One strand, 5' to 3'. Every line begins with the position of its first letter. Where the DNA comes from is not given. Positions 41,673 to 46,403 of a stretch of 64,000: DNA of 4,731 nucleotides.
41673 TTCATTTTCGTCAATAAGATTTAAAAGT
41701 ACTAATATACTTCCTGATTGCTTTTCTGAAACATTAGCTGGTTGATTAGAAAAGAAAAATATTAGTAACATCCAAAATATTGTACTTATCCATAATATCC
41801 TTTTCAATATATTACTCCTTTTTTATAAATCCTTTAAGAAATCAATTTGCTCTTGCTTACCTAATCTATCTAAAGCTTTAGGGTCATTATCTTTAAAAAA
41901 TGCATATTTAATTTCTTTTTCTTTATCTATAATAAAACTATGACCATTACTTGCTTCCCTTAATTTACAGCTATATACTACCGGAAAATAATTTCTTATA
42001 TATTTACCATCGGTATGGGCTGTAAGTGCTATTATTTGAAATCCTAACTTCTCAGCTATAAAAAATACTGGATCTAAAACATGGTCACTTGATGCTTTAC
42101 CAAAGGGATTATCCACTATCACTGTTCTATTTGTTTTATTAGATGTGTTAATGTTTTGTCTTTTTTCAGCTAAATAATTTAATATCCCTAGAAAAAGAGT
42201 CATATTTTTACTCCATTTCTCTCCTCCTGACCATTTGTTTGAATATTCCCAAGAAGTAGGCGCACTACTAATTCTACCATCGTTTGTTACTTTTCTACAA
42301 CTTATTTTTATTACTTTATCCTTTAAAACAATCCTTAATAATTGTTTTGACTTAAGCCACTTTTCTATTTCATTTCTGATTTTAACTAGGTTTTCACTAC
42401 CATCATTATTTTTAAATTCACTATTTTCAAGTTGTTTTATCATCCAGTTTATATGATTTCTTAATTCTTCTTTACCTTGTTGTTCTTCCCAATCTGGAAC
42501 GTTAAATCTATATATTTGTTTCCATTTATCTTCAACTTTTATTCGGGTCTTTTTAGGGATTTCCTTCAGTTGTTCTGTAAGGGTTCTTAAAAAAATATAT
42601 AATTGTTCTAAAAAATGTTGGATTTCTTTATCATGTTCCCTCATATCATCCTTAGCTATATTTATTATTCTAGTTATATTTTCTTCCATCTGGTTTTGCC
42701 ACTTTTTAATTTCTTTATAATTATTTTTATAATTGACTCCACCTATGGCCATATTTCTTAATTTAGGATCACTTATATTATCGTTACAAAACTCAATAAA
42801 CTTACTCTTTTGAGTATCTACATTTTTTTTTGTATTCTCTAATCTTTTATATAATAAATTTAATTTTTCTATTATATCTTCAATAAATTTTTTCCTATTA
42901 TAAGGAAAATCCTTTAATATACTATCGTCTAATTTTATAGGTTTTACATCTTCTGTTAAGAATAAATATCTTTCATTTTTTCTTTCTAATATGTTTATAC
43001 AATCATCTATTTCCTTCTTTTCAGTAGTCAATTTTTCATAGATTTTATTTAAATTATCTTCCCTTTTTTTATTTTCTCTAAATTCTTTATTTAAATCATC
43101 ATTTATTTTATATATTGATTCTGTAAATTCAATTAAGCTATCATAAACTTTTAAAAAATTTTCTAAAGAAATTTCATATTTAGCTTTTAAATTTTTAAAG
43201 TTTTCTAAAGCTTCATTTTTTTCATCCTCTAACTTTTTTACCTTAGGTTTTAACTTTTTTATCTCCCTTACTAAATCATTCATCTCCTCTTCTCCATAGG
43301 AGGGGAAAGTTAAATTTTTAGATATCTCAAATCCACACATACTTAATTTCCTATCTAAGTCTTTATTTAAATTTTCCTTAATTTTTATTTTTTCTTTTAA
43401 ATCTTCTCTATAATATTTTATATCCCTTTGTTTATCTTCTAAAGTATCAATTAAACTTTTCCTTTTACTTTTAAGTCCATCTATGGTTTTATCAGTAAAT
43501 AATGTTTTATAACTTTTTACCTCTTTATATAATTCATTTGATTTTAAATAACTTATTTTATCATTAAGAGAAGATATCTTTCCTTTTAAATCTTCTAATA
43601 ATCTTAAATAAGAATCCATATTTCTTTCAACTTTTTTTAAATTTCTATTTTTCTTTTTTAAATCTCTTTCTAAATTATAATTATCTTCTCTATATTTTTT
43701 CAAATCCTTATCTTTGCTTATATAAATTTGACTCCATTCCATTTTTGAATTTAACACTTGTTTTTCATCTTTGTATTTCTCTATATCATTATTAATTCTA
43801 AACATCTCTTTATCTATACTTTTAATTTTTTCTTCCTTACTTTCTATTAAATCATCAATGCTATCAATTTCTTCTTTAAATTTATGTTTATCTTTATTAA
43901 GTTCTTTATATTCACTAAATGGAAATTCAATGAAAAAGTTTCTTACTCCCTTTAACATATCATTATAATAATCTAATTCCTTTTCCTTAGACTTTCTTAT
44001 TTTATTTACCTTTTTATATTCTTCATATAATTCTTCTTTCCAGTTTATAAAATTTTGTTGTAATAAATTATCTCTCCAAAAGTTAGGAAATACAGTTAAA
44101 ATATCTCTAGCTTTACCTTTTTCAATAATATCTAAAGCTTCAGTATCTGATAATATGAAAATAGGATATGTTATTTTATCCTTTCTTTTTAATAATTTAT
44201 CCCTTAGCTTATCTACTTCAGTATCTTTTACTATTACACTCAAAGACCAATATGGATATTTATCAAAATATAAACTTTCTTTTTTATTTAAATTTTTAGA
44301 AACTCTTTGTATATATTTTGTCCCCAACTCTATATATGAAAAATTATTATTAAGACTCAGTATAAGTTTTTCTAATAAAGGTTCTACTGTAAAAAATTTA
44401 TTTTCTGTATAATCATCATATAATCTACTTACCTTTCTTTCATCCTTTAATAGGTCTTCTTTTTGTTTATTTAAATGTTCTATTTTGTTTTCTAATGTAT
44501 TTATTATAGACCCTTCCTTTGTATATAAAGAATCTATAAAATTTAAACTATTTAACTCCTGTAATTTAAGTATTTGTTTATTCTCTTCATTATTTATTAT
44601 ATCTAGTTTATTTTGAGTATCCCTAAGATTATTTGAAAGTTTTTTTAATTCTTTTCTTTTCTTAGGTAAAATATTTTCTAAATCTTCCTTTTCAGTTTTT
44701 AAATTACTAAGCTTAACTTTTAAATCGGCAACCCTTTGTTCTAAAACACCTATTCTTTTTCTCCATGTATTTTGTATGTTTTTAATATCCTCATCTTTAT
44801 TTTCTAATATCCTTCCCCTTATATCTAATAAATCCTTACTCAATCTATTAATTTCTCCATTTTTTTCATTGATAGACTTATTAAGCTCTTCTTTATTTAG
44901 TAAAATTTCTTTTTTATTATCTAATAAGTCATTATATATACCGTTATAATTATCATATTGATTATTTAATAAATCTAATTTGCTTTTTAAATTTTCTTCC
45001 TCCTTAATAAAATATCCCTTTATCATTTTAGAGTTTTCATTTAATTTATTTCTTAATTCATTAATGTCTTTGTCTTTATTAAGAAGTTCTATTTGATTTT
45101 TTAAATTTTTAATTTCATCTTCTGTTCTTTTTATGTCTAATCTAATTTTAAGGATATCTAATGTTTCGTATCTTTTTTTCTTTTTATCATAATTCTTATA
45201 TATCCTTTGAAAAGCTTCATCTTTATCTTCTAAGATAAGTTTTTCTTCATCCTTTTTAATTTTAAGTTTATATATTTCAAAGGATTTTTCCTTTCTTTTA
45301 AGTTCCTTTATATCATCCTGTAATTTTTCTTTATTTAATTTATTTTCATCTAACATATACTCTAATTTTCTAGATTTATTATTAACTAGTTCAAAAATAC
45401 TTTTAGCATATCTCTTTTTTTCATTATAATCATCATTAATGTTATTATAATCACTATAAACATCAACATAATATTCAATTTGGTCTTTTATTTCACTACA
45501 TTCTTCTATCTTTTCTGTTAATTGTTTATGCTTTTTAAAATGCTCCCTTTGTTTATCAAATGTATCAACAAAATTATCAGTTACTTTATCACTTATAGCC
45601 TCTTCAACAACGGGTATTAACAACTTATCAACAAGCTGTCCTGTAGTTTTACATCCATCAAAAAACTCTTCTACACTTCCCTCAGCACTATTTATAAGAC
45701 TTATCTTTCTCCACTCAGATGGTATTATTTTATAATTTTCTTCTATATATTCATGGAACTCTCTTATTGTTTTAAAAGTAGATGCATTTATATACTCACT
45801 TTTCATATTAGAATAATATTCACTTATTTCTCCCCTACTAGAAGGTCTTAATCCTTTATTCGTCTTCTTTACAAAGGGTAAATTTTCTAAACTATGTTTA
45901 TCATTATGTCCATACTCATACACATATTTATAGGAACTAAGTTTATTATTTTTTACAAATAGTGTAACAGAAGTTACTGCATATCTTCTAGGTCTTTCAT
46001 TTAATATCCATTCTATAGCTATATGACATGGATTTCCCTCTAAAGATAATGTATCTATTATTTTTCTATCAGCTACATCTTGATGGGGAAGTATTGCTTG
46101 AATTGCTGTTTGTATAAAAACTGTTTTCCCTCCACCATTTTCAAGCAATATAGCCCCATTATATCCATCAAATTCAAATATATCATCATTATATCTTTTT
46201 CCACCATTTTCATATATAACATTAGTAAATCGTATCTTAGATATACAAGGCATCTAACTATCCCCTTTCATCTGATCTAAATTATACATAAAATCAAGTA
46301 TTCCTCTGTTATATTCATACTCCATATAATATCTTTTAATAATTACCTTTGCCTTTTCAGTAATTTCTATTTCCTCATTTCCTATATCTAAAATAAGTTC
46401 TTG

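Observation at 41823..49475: Wadjet/Mks-like SMC module with permuted gene order (Toprim, kleisin-like, KITE-like, giant SMC): candidate undescribed subtype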

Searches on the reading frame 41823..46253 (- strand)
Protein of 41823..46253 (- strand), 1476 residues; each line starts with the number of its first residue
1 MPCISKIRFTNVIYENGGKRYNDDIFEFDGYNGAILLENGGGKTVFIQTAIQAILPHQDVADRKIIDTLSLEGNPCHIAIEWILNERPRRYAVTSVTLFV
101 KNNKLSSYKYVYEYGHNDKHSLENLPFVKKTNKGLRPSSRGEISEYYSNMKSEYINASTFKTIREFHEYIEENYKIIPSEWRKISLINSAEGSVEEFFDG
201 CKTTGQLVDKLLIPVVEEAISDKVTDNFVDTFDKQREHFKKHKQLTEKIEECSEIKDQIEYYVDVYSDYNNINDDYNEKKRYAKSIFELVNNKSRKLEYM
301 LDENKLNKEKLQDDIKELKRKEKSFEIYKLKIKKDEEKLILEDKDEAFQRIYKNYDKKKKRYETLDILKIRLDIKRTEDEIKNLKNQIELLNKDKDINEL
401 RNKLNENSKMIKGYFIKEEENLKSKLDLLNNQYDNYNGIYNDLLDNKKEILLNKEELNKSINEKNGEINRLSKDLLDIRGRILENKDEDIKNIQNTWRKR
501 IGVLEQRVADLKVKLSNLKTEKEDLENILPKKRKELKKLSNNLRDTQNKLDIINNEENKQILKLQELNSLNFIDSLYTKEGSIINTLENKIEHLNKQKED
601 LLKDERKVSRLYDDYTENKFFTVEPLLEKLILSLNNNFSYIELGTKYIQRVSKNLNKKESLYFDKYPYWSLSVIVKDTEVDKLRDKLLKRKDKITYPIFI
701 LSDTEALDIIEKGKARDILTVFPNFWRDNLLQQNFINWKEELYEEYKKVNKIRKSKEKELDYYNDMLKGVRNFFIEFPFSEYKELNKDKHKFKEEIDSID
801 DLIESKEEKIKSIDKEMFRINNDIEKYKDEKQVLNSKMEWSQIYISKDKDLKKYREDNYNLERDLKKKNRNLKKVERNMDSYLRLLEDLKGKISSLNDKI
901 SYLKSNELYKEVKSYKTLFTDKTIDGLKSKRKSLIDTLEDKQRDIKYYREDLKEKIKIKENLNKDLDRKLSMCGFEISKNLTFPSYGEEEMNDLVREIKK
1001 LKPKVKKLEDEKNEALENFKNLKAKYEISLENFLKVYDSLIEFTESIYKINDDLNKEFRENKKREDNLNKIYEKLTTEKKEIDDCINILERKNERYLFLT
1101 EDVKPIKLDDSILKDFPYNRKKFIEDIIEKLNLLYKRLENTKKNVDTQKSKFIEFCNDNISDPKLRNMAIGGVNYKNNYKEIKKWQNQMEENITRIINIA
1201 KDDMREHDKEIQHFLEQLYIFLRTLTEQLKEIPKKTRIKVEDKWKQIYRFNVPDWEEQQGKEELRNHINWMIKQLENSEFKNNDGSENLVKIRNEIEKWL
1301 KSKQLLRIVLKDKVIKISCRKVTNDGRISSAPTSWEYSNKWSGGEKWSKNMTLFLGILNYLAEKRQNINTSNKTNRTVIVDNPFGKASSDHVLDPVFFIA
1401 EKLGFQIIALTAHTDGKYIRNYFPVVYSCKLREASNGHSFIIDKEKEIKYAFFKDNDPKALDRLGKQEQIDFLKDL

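Call 3: search_protein_families(library=pfam, proteins=[window:41823-46253:-], max_evalue=0.01)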
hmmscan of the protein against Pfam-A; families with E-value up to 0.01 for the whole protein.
window:41823-46253:- (1476 aa): 0 families

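Call 4: search_protein_families(library=padloc, proteins=[window:41823-46253:-], max_evalue=0.01)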
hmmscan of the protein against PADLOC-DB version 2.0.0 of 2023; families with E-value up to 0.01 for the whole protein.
window:41823-46253:- (1476 aa): 10 families
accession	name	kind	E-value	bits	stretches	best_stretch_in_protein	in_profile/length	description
PDLC00582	JetC3|JetC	-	0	1637.9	1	1-1473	1-1471/1472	DUF3584 domain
PDLC00583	JetC3|JetC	-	1.9e-49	166.5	1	1-1435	1-1435/1471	DUF3584 domain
PDLC00581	JetC3|JetC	-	5.5e-34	115.3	1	1-1399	1-1404/1473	DUF3584 domain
PDLC00588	JetC3|JetC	-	8.3e-20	68.2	1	35-893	56-909/1484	DUF3584 domain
PDLC00585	JetC3|JetC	-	9e-19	64.6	1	1-1431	1-1429/1457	DUF3584 domain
PDLC00579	JetC3|JetC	-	4.8e-13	45.9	2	1333-1435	1318-1417/1453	DUF3584 domain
PDLC00584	JetC3|JetC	-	7.3e-13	44.9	2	1-1100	1-1102/1494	DUF3584 domain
PDLC00589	JetC3|JetC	-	7.9e-11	38.4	1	35-130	55-148/1486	DUF3584 domain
PDLC00586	JetC3|JetC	-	2.2e-10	36.7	1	1341-1412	1375-1439/1486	DUF3584 domain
PDLC00551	JetC2|JetC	-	0.00015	17.7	2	803-1081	743-1014/1365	DUF3584 domain; MukB-like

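Call 5: search_protein_families(library=ncbifam, proteins=[window:41823-46253:-], max_evalue=0.01)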
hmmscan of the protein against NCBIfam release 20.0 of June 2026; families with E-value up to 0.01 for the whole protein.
window:41823-46253:- (1476 aa): 4 families
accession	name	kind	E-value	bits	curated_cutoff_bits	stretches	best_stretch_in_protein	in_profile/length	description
TIGR02168.1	SMC_prok_B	equivalog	1.2e-10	39.8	567.35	3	845-1190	675-1008/1181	chromosome segregation protein SMC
TIGR02169.1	SMC_prok_A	equivalog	1.4e-08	32.9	729.4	2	740-968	248-474/1165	chromosome segregation protein SMC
NF045487.1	ASRP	equivalog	0.00024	19.9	300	1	780-1162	121-486/593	archaea-specific SMC-related protein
TIGR00996.1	Mtu_fam_mce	paralog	0.00081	18.7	140.5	0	455-554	177-275/291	MCE family protein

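Call 24: search_solved_structures(query=window:41823-46253:-, max_evalue=0.01)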
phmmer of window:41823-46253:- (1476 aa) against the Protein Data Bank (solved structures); distinct sequences matched with E-value up to 0.01: 0.

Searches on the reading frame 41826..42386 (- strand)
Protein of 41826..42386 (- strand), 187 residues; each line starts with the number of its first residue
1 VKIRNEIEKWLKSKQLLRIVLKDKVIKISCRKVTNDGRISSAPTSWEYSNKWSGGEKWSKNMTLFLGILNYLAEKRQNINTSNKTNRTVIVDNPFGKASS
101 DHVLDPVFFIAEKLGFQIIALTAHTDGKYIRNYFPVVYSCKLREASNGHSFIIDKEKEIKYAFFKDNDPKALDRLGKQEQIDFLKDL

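Call 43: search_solved_structures(query=A5, max_evalue=10, show_alignments=5)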
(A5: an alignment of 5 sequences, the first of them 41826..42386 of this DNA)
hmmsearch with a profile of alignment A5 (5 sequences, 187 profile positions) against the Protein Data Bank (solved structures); distinct sequences matched with E-value up to 10: 1.
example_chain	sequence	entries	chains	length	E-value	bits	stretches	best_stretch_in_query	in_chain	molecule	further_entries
9ygv_R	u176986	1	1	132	2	11.2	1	73-133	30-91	PsaR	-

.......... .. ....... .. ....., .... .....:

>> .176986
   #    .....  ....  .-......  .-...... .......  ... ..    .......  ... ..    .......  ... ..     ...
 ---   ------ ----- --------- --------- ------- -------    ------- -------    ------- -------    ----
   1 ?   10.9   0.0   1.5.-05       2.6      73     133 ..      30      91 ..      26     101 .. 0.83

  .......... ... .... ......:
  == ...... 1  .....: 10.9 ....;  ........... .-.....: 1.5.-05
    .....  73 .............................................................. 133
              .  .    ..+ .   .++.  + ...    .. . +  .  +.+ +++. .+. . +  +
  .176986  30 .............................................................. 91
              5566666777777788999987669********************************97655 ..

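Call 53: search_protein_representatives(protein=window:41826-42386:-)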
Query: 187 residues. Proteins with E-value up to 0.001 (for the whole library): 639; up to 1e-10: 221; up to 1e-30: 124. The best 150 are listed.
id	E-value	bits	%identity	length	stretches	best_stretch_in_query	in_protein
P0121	1.1e-91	321.9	78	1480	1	2-184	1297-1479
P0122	3.9e-88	310.3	75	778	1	3-183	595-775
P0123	8.7e-83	292.8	75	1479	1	3-183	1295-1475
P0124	1.4e-80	285.6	72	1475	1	3-181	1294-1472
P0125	5.2e-80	283.8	69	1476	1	2-182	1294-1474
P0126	8.8e-79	279.8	70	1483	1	4-183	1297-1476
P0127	2.2e-78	278.5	66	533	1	2-183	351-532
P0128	4.9e-77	274.1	66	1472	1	2-182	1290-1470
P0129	1.5e-76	272.6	67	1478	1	2-184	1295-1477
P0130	8.0e-76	270.1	67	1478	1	2-184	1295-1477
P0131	9.5e-76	269.9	64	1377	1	1-182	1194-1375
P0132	2.0e-75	268.8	66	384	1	2-182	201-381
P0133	2.3e-75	268.6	70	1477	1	3-182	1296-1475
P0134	3.0e-75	268.3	67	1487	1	3-183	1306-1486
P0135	3.3e-75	268.1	65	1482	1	4-182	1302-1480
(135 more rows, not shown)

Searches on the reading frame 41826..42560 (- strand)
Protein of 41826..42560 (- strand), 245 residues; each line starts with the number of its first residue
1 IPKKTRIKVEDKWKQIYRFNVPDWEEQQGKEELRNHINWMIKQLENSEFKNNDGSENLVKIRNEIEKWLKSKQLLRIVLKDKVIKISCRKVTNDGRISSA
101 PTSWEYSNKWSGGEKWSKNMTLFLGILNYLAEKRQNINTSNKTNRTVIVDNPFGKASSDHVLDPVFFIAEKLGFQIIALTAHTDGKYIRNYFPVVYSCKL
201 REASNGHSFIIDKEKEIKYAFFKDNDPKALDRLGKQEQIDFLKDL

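Call 57: search_protein_families(library=pfam, proteins=[window:41826-42560:-], max_evalue=10)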
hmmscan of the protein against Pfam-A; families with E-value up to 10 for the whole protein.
window:41826-42560:- (245 aa): 1 family
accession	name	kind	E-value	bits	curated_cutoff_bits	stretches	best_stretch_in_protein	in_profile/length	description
PF13558.12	SbcC_Walker_B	-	0.025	15.3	27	1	106-159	29-79/90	SbcC/RAD50-like, Walker B motif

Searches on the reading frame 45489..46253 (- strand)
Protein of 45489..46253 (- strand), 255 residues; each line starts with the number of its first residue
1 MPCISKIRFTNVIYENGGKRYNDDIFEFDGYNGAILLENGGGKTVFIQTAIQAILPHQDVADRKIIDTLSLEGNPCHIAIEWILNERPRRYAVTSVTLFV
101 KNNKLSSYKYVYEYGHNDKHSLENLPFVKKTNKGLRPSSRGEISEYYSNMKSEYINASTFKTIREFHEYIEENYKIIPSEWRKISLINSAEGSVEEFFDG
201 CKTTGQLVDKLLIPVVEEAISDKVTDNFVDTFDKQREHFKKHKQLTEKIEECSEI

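Call 57: search_protein_families(library=pfam, proteins=[window:45489-46253:-], max_evalue=10)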
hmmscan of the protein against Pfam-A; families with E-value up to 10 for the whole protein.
window:45489-46253:- (255 aa): 1 family
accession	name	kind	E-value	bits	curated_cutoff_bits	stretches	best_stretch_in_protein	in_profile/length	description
PF13333.12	rve_2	-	0.15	12.7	22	1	147-172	4-29/56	Integrase core domain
